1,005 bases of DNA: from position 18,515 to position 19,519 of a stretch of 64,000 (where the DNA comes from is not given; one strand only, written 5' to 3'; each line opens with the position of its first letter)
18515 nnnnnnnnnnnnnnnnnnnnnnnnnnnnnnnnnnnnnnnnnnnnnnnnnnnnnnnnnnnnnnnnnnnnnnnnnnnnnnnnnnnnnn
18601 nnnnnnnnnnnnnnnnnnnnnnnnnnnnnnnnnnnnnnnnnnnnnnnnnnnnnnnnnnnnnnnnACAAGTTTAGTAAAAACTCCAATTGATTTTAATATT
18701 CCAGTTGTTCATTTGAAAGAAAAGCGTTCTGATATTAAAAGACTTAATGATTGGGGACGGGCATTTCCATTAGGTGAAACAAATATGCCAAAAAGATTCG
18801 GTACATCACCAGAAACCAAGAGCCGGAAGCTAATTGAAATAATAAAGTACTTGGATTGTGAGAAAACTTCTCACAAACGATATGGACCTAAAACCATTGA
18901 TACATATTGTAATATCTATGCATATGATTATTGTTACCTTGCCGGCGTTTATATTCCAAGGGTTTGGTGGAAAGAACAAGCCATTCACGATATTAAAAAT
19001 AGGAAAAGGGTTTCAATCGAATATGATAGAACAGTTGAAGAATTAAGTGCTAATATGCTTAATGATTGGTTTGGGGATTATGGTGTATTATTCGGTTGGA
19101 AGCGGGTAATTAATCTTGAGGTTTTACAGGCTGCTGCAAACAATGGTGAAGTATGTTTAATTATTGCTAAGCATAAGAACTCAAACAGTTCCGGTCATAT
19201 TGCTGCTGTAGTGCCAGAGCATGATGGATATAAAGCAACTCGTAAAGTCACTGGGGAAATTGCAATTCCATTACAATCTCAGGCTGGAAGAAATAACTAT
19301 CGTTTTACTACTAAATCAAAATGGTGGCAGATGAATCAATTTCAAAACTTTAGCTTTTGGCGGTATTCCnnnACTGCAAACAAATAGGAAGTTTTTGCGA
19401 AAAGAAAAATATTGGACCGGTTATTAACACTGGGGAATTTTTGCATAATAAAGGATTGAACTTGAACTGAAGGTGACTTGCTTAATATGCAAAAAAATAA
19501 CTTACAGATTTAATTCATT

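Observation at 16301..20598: Trio of an enlarged LpxH-like metallophosphoesterase, a triple-module peptidoglycan hydrolase and a 3-TM protein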

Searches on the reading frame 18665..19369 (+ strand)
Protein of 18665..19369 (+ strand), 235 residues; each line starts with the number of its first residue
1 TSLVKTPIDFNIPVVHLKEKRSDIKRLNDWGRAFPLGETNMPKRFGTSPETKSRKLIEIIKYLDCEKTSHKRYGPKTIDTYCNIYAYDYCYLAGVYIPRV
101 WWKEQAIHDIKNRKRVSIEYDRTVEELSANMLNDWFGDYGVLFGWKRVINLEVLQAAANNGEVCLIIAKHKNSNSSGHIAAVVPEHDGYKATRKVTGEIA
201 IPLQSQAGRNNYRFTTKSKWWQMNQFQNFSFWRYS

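Call 25: find_homologous_proteins(query=window:18665-19369:+, max_evalue=0.001)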
Query window:18665-19369:+ (235 aa): 346 proteins with E <= 0.001 among 433 candidates; the best 120 are listed.
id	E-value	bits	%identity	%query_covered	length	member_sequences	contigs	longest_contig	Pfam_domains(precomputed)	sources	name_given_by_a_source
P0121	3.5e-89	317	61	96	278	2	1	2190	-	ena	-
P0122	9.8e-80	286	58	94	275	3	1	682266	-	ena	-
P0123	1.4e-75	272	53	97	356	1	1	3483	-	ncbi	ncbi:MAG: glycoside hydrolase family 19 protein, partial [Acidobacteriota bacterium]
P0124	1.7e-73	265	50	92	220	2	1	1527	-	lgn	-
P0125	1.4e-72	262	53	92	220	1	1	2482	-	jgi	jgi:hypothetical protein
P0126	3.1e-72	261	52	95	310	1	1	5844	-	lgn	-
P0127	5.2e-69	251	48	95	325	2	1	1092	-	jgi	jgi:hypothetical protein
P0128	2.0e-68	249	51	90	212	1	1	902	-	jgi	jgi:hypothetical protein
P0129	3.4e-67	245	53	94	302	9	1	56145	-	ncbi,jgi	-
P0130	8.6e-67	243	51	95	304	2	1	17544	-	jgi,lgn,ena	-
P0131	9.9e-67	243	51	94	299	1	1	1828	PF08239.18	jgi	jgi:hypothetical protein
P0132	7.3e-66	240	52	97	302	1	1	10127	PF08239.18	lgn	-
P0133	2.8e-65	238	51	94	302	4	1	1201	PF08239.18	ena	-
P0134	1.7e-64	236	48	94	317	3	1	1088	-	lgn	-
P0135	3.0e-64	235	52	96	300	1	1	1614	PF08239.18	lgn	-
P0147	7.1e-63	230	48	94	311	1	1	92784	-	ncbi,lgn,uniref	ncbi:hypothetical protein [Algoriphagus sp.]|uniref:hypothetical protein n=1 Tax=Algoriphagus sp. Ta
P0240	1.7e-56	210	46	96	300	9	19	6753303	PF08239.18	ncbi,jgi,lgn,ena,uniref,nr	ncbi:SH3 domain-containing protein [Pseudomonas sp. B21-040]|jgi:hypothetical protein|uniref:SH3 dom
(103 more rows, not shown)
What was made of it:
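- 18710..19369 (+): C-terminal papain-fold Cys/His module (about aa 300-519; Cys366, His462, Glu469). It resembles Tse1/Tae1 and has no Pfam family. Family of 346 proteins, mostly ~300-aa SH3 + this domain (call 25).
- On SH3b (SH3_3) wall-binding domain: Many homologues pass in precomputed Pfam hits (call 25).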

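Call 26: find_encoding_contigs(protein=P0240, flank=8000, max_places=3)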
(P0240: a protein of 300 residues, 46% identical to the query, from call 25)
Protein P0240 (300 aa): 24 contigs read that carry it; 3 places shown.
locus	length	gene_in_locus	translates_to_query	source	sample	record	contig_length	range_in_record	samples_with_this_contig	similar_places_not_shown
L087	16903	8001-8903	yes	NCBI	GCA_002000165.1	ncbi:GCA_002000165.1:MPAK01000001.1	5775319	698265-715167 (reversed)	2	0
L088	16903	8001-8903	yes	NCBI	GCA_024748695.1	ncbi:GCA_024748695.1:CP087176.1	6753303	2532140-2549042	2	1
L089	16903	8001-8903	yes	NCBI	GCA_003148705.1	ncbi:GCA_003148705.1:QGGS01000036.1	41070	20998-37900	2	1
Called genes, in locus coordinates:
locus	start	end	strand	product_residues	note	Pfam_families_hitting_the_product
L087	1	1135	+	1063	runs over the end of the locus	PF00873:ACR_tran, PF03176:MMPL, PF02355:SecD_SecF_C (weak), PF03176:MMPL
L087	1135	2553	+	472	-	PF02321:OEP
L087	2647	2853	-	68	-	-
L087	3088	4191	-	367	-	-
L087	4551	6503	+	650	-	-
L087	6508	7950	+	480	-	-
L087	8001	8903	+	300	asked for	PF08239:SH3_3 (weak)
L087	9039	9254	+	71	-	PF03459:TOBE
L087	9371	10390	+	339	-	PF13379:NMT1_2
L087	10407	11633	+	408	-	PF01139:RtcB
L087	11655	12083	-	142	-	-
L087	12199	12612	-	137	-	PF00903:Glyoxalase, PF06983:3-dmu-9_3-mt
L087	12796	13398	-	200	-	PF00440:TetR_N, PF17932:TetR_C_24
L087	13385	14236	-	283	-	PF02737:3HCDH_N, PF03446:NAD_binding_2 (weak), PF00725:3HCDH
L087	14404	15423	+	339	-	PF12625:Arabinose_bd, PF12833:HTH_18, PF00165:HTH_AraC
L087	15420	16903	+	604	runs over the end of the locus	PF00664:ABC_membrane (faint), PF00005:ABC_tran, PF02463:SMC_N (faint), PF13304:AAA_21 (faint)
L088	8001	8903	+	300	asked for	PF08239:SH3_3 (weak)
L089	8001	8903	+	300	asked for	PF08239:SH3_3 (weak)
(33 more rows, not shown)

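Call 27: find_encoding_contigs(protein=P0122, flank=8000, max_places=2)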
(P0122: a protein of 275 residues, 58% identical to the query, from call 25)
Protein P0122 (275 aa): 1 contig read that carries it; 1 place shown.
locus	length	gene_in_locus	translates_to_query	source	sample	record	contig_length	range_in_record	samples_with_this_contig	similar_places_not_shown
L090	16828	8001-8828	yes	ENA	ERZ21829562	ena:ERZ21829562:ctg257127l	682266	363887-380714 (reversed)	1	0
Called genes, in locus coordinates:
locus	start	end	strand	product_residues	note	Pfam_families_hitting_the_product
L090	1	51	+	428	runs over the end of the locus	PF00270:DEAD, PF04851:ResIII (weak), PF00271:Helicase_C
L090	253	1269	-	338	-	PF00535:Glycos_transf_2, PF10111:Glyco_tranf_2_2, PF13641:Glyco_tranf_2_3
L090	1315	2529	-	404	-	PF04455:Saccharop_dh_N, PF21571:ArgZ-like_C_1st, PF00205:TPP_enzyme_M (faint), PF21570:ArgZ-like_C_2nd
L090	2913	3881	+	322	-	PF13795:HupE_UreJ_2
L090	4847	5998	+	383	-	PF00078:RVT_1, PF08388:GIIM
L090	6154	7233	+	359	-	PF08450:SGL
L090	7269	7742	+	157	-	PF00182:Glyco_hydro_19 (faint)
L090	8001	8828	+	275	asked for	-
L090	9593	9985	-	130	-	-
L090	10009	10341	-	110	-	-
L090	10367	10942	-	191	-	PF04542:Sigma70_r2, PF08281:Sigma70_r4_2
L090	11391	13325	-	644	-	PF02784:Orn_Arg_deC_N, PF17810:Arg_decarb_HB, PF17944:Arg_decarbox_C (weak)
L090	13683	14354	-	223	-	PF01177:Asp_Glu_race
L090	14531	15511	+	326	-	-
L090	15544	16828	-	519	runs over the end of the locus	PF00884:Sulfatase, PF01663:Phosphodiest, PF16347:SGSH_C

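Call 28: find_encoding_contigs(protein=P0147, flank=8000, max_places=2)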
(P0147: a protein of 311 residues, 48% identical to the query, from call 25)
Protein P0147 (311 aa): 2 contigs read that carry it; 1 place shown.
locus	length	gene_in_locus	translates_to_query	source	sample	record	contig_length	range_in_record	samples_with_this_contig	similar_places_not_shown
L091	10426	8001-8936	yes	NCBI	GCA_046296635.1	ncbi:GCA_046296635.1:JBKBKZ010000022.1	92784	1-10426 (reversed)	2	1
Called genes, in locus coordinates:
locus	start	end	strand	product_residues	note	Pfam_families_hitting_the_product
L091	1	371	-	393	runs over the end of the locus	PF13173:AAA_14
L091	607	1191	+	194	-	-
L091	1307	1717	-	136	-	PF01850:PIN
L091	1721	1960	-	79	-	-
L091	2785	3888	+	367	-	PF13596:PAS_10, PF00512:HisKA (weak), PF02518:HATPase_c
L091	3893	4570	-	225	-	-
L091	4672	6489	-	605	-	PF00144:Beta-lactamase, PF11954:DUF3471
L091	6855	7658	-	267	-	PF01936:NYN, PF12872:OST-HTH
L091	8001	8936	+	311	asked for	-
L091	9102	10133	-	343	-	PF02239:Cytochrom_D1 (weak), PF21783:YNCE (faint), PF25174:Beta-prop_THOC3 (faint)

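Call 41: predict_structure(alignment_id=A2)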
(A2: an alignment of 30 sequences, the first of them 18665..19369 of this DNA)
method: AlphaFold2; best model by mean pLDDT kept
length: 235 residues; sequences in the alignment: 30
mean_pLDDT: 91.0   pTM: 0.88
mean pLDDT of the five models: 91.0, 90.8, 90.1, 89.8, 88.5
residues with pLDDT >= 90: 180; 70-90: 39; 50-70: 10; < 50: 6
segments of 3 or more residues with pLDDT < 50: 1-6
pLDDT, mean of each block of 10 residues (from residue 1): 51 84 85 87 95 98 90 69 93 95 95 92 93 96 97 98 98 94 98 98 93 95 97 98
secondary structure, 60 per line:
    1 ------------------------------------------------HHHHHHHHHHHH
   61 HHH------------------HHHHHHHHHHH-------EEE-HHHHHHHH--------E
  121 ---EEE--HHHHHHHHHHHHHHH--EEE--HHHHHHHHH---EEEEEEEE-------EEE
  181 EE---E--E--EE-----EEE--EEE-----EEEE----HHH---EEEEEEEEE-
elements in order: H49-63 H82-92 E100-102 H104-111 E124-126 H129-143 E146-148 H151-159 E163-170 E178-182 E199-201 E204-206 E212-215 E226-234
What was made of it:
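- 18710..19369 (+): AF2 pLDDT 91; Cys at a helix N-terminus and His in a strand (call 41).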

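Call 46: fold_search(model_id=the predicted structure, library=pdb)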
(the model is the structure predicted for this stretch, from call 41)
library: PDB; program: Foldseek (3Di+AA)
matches with E <= 10: 232; with E <= 0.001: 6
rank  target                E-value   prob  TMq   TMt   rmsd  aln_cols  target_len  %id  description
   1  4fge_A                3.4e-04  1.00  0.45  0.68   4.0       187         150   14  Structure of the effector protein Tse1 from Pseudomonas aeruginosa (released 2012-06-20)
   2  7tvh_A                5.3e-04  1.00  0.45  0.70   4.0       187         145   14  Hyperlytic variant of Tae1, Type VI secretion amidase effector 1, from Pseudomonas aeruginosa (Cys110Ser) (released 2022-07-06)
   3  4fgi_E                6.0e-04  1.00  0.46  0.71   4.7       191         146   14  Structure of the effector - immunity system Tse1 / Tsi1 from Pseudomonas aeruginosa (released 2012-06-20)
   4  7tvh_C                6.4e-04  1.00  0.45  0.69   4.0       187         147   14  Hyperlytic variant of Tae1, Type VI secretion amidase effector 1, from Pseudomonas aeruginosa (Cys110Ser) (released 2022-07-06)
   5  7tvh_B                8.2e-04  1.00  0.44  0.68   4.2       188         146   15  Hyperlytic variant of Tae1, Type VI secretion amidase effector 1, from Pseudomonas aeruginosa (Cys110Ser) (released 2022-07-06)
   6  4fge_C                9.3e-04  1.00  0.45  0.68   3.9       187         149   14  Structure of the effector protein Tse1 from Pseudomonas aeruginosa (released 2012-06-20)
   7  4eq8                  1.5e-03  1.00  0.46  0.65   4.4       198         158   15  Crystal structure of PA1844 from Pseudomonas aeruginosa PAO1 (released 2012-09-12)
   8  4fgd_C                1.8e-03  1.00  0.46  0.69   3.9       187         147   14  Structure of the effector protein Tse1 from Pseudomonas aeruginosa, selenomethionine variant (released 2012-06-20)
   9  4eob_B                2.0e-03  1.00  0.44  0.67   4.1       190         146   15  Structure of the type VI peptidoglycan amidase effector Tse1 from Pseudomonas aeruginosa (released 2012-05-30)
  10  4eob_C                2.4e-03  1.00  0.45  0.68   4.1       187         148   14  Structure of the type VI peptidoglycan amidase effector Tse1 from Pseudomonas aeruginosa (released 2012-05-30)
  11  4eob_A                3.7e-03  1.00  0.44  0.66   4.2       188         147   16  Structure of the type VI peptidoglycan amidase effector Tse1 from Pseudomonas aeruginosa (released 2012-05-30)
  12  4fgi_G                5.5e-03  1.00  0.43  0.66   4.9       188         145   14  Structure of the effector - immunity system Tse1 / Tsi1 from Pseudomonas aeruginosa (released 2012-06-20)
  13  4eqa_A                7.1e-03  1.00  0.42  0.64   5.3       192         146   16  Crystal structure of PA1844 in complex with PA1845 from Pseudomonas aeruginosa PAO1 (released 2012-09-12)
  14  4fqa                  7.1e-03  1.00  0.41  0.60   5.9       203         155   14  Crystal structure of toxic effector Tse1 (released 2013-06-26)
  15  4f4m_A                9.7e-03  1.00  0.45  0.69   4.1       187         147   14  Structure of the type VI peptidoglycan amidase effector Tse1 (C30A) from Pseudomonas aeruginosa (released 2012-05-30)
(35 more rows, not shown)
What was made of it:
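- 18710..19369 (+): Foldseek top 17 PDB matches are all Tse1/Tae1: probability 0.99-1.0, target TM 0.59-0.71, E 3e-4 to 2e-2 (call 46).
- Closest known: Tse1/Tae1, the T6SS murein amidase effector of Pseudomonas aeruginosa. Same: The catalytic-type Cys sits at a helix N-terminus and the His in a strand (calls 41, 46).
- The best structural match of the C-terminal domain is the T6SS effector Tse1/Tae1 (call 46).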

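Call 77: search_dna_similar(query=window:18665-19369:+, collection=phages, mode=protein, max_evalue=0.001, max_rows=15)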
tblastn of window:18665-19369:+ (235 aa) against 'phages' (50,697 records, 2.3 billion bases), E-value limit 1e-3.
Records with a match: 2; places in all: 2; records where one place covers at least 80% of the query: 0.
Best place of each record, by identity: <60% 2.
By first word of the organism name: Caudoviricetes 2.
By host as written in the record: - 2.
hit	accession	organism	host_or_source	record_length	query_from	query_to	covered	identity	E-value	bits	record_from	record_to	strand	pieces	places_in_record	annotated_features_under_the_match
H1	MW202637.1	Caudoviricetes sp.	Manatee Spring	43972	55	212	67%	27.2%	8e-4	46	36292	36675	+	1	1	none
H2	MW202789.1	Caudoviricetes sp.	Manatee Spring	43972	55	212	67%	27.2%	8e-4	46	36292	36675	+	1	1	none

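Call 81: find_related_loci(query=A2, collection=viral_contigs, flank=8000)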
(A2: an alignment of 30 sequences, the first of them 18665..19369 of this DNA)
Query A2 (235 aa) in viral_contigs; peptide patterns used: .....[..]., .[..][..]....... (x = any residue, [..] = any of these).
42 stretches matched a pattern; 17 encode a relative of the query (tblastn E <= 1e-3); 17 distinct loci.
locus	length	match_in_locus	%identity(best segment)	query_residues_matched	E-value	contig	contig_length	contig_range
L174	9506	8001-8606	40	28-234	2e-48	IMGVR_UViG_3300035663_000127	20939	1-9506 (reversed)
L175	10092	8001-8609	41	15-235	5e-48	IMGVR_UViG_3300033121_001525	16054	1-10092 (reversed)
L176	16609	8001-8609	41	15-235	5e-48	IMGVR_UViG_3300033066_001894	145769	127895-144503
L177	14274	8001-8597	43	32-234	1e-46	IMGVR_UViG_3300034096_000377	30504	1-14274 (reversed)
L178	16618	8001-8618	43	2-221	3e-46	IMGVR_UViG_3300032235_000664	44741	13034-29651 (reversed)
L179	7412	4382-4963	46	12-221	3e-46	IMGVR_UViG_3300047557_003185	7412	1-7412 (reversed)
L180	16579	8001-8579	44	12-221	3e-46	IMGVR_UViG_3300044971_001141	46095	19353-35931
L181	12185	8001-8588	44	12-221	1e-44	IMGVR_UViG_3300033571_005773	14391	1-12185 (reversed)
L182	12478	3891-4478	44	12-221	5e-44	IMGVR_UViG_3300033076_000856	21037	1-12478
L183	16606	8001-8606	41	27-234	2e-41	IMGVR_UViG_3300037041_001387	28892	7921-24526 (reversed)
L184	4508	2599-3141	39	49-232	9e-40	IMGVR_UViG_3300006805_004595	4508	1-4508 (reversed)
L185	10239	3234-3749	39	58-232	2e-38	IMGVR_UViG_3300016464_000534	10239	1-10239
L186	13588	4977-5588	34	11-214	3e-33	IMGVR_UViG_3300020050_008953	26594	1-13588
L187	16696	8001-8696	34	6-229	2e-31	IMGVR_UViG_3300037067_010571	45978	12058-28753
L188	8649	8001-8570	32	10-221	3e-24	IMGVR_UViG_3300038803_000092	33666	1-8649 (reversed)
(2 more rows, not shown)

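Call 95: search_protein_families(library=padloc, proteins=[L087:4551-6503:+, L087:6508-7950:+, L087:8001-8903:+, L087:3088-4191:-], max_evalue=0.01)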
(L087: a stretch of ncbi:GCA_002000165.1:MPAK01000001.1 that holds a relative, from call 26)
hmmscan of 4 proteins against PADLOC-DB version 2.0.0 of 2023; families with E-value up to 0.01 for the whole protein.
L087:4551-6503:+ (650 aa): 0 families

L087:6508-7950:+ (480 aa): 5 families
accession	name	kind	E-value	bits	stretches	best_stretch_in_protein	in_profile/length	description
PDLC03854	LmuA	-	6.7e-12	43.2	1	10-103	3-92/345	-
PDLC04676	PDC-M48B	-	2.3e-07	28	1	20-104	18-92/357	-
PDLC03805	RTasMBL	-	3.2e-06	24.6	1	12-107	3-87/322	DRT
PDLC02158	Avs1a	-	2.7e-05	21.6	1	11-85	2-68/392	-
PDLC04675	PDC-M48B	-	0.0046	14.2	1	27-82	19-73/291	-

L087:8001-8903:+ (300 aa): 0 families

L087:3088-4191:- (367 aa): 0 families

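Call 109: search_dna_similar(query=window:18665-19369:+, collection=plasmids, mode=protein, max_evalue=0.001, max_rows=10)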
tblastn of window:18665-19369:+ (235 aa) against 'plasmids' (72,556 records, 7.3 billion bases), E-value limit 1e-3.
Records with a match: 2; places in all: 2; records where one place covers at least 80% of the query: 2.
Best place of each record, by identity: <60% 2.
By first word of the organism name: Azospirillum 1; Hymenobacter 1.
By predicted mobility (MOB-suite, as given by PLSDB): non-mobilizable 2.
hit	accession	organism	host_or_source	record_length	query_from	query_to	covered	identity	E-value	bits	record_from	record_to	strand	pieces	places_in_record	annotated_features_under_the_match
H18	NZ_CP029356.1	Azospirillum thermophilum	cell culture,hot spring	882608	10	235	96%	41.4%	5e-53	190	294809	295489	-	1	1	hypothetical protein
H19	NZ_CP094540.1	Hymenobacter monticola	Single cell,a pond on the Huanglong ...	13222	28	232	87%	42.2%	6e-49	178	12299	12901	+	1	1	hypothetical protein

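Call 110: get_annotated_region(hit=H18, flank=6000)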
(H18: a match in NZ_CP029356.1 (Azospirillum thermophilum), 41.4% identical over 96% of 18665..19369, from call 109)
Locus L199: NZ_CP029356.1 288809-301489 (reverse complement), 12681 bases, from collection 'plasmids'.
description: Azospirillum thermophilum strain CFH 70021 plasmid unnamed1
organism: Azospirillum thermophilum (NCBI taxid 2202148)
taxonomy: Bacteria; Pseudomonadota; Alphaproteobacteria; Rhodospirillales; Azospirillaceae; Azospirillum; Azospirillum thermophilum
host: -; source: cell culture,hot spring; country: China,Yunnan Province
typing (MOB-suite, as given by PLSDB): non-mobilizable
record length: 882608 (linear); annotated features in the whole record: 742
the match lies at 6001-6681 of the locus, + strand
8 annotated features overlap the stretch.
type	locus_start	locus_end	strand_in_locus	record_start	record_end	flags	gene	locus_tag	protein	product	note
CDS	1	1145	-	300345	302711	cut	-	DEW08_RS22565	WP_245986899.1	polysaccharide biosynthesis tyrosine autokinase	-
CDS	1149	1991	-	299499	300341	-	-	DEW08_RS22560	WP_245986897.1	WecB/TagA/CpsF family glycosyltransferase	-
CDS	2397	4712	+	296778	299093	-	-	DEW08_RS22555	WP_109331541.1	helicase-related protein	-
CDS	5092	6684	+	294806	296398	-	-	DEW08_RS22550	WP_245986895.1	hypothetical protein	-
CDS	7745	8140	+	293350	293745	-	-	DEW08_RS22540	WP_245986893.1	helix-turn-helix domain-containing protein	GO:0006355 - regulation of DNA-templated transcription [Evidence IEA]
CDS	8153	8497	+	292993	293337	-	-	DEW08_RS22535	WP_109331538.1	hypothetical protein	-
CDS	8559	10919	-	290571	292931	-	glgX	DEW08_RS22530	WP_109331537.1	glycogen debranching protein GlgX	GO:0005980 - glycogen catabolic process [Evidence IEA]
CDS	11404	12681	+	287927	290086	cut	-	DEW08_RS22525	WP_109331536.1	hybrid sensor histidine kinase/response regulator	-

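Call 111: get_annotated_region(hit=H19, flank=7000)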
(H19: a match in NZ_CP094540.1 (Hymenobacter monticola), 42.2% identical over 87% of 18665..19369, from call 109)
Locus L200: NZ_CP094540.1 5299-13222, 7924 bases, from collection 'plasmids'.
description: Hymenobacter monticola strain KACC 22596 plasmid unnamed6, complete sequence
organism: Hymenobacter monticola (NCBI taxid 1705399)
taxonomy: Bacteria; Bacteroidota; Cytophagia; Cytophagales; Hymenobacteraceae; Hymenobacter; Hymenobacter monticola
host: -; source: Single cell,a pond on the Huanglong mountain; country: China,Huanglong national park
typing (MOB-suite, as given by PLSDB): non-mobilizable
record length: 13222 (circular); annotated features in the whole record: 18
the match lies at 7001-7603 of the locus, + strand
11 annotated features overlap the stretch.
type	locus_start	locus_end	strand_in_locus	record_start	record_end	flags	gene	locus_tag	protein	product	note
CDS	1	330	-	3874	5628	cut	-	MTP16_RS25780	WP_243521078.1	relaxase/mobilization nuclease domain-containing protein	-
CDS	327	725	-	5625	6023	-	-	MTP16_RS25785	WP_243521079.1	MobC family plasmid mobilization relaxosome protein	-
CDS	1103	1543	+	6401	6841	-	-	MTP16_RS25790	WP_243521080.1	hypothetical protein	-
CDS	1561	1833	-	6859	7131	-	-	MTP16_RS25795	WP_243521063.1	hypothetical protein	-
CDS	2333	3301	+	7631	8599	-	-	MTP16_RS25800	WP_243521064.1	replication initiation protein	GO:0006270 - DNA replication initiation [Evidence IEA]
CDS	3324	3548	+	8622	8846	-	-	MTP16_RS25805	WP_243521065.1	hypothetical protein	-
CDS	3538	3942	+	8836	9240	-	-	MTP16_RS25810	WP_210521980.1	PIN domain-containing protein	-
CDS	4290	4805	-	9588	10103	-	-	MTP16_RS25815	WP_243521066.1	hypothetical protein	-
CDS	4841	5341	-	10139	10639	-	-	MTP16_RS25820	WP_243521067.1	DNA-binding protein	-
CDS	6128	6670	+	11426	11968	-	-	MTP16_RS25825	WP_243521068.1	hypothetical protein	-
CDS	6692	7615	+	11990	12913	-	-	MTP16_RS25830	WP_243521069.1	hypothetical protein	-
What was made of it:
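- Tried and rejected: They were uninformative (calls 110, 111).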
